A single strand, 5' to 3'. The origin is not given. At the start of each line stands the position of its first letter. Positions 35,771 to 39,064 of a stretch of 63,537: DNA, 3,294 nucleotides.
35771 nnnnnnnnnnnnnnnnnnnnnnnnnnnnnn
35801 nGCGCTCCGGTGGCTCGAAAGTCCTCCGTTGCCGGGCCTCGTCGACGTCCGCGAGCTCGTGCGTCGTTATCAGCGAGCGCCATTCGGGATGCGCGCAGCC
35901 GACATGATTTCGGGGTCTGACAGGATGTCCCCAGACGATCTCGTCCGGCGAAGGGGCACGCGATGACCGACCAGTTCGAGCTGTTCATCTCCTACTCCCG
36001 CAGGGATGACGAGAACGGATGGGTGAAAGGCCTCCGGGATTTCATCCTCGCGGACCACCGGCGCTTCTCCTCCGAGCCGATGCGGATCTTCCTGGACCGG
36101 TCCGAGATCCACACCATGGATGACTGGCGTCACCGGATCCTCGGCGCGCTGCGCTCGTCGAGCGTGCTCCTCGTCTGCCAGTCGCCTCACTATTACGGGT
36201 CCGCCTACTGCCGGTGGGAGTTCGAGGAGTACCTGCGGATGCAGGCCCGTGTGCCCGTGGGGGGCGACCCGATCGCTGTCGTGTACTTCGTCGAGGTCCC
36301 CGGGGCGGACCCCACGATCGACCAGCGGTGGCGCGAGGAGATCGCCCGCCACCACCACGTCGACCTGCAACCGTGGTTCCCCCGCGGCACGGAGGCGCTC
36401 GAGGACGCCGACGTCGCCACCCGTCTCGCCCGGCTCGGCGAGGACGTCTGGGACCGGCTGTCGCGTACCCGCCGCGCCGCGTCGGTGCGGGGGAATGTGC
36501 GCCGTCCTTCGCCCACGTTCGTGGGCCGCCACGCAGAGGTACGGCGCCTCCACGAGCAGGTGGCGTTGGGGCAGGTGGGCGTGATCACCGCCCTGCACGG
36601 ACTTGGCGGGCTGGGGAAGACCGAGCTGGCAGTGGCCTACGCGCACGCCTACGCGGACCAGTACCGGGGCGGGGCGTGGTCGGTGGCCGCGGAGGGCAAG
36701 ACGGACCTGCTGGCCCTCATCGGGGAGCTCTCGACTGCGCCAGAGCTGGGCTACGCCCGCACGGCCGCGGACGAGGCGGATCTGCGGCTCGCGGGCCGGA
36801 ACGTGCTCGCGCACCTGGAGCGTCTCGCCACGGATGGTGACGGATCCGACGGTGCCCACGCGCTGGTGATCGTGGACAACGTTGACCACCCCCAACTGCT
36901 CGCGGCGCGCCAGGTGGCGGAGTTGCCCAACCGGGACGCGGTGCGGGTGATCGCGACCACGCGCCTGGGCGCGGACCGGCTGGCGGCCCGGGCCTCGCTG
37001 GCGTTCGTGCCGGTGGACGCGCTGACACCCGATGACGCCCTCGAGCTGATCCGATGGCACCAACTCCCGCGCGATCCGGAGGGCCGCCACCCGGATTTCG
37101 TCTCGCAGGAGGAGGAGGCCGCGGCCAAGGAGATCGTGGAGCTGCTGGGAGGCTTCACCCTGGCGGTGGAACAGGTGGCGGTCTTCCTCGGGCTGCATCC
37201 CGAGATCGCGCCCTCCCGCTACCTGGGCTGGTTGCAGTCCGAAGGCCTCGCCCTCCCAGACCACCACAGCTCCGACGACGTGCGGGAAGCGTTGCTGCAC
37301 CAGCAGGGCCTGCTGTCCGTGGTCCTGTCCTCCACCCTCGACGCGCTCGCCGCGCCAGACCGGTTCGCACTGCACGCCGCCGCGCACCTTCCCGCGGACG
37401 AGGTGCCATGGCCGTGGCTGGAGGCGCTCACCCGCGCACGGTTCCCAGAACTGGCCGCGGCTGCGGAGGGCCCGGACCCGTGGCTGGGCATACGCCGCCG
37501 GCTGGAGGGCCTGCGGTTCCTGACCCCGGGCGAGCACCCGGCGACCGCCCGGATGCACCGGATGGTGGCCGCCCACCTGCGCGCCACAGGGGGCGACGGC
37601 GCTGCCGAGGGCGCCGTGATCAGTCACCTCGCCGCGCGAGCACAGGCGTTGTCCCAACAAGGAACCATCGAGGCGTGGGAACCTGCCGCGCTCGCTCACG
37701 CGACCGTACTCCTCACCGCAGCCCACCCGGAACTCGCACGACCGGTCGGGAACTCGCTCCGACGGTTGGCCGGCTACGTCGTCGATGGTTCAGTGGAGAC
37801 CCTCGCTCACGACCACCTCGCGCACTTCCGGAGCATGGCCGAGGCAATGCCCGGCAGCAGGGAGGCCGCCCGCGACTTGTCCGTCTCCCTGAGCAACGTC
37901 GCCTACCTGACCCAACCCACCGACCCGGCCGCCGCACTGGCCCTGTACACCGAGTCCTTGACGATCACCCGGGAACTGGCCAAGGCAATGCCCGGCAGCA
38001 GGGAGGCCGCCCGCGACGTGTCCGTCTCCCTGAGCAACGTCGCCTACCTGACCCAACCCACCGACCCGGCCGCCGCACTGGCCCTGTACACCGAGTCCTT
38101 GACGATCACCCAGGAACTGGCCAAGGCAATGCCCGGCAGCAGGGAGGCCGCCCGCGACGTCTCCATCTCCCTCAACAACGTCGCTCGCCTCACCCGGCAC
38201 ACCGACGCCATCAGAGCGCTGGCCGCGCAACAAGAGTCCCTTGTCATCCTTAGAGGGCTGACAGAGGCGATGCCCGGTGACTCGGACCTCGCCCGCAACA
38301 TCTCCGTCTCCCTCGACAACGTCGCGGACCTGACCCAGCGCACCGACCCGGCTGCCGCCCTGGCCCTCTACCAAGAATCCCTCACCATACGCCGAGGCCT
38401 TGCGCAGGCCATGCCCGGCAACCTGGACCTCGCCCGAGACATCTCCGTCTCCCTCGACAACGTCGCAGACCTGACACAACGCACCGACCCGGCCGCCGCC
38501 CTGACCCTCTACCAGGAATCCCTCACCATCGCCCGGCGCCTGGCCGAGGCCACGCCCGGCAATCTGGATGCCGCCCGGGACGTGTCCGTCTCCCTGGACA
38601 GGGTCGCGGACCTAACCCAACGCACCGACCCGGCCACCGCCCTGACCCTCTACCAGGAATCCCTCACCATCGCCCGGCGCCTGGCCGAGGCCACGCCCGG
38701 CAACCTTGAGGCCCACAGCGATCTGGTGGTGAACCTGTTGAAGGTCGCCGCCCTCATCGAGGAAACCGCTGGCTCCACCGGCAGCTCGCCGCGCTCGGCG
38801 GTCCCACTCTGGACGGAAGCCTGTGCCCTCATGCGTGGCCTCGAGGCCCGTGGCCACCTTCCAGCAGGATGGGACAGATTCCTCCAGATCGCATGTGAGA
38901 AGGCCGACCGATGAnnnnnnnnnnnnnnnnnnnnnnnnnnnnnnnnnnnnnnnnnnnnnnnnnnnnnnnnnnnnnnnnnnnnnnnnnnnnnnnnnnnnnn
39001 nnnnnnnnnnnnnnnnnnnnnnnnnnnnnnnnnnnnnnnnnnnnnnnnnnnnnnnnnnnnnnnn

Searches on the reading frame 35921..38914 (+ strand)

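Call 83: search_protein_families(library=pfam, proteins=[window:35921-38914:+], max_evalue=0.001)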
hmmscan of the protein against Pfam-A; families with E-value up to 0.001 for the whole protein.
window:35921-38914:+ (997 aa): 6 families
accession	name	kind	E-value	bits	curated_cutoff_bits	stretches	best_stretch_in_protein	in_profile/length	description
PF13676.11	TIR_2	-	1e-10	42.6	28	1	22-152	2-111/122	TIR domain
PF13424.12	TPR_12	-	5.6e-07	30.1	30.1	0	794-825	44-76/77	Tetratricopeptide repeat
PF00931.28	NB-ARC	-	2.2e-05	24.3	23.5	1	207-423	5-205/248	NB-ARC domain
PF17985.6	SipA_VBS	-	5.8e-05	23.3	20.3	0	695-707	5-17/22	SipA vinculin binding site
PF13374.12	TPR_10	-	0.00017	22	27.5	0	851-874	12-35/42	Tetratricopeptide repeat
PF15264.11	TSSC4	-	0.00038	21.1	27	0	797-827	80-111/124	Tumour suppressing sub-chromosomal transferable candidate 4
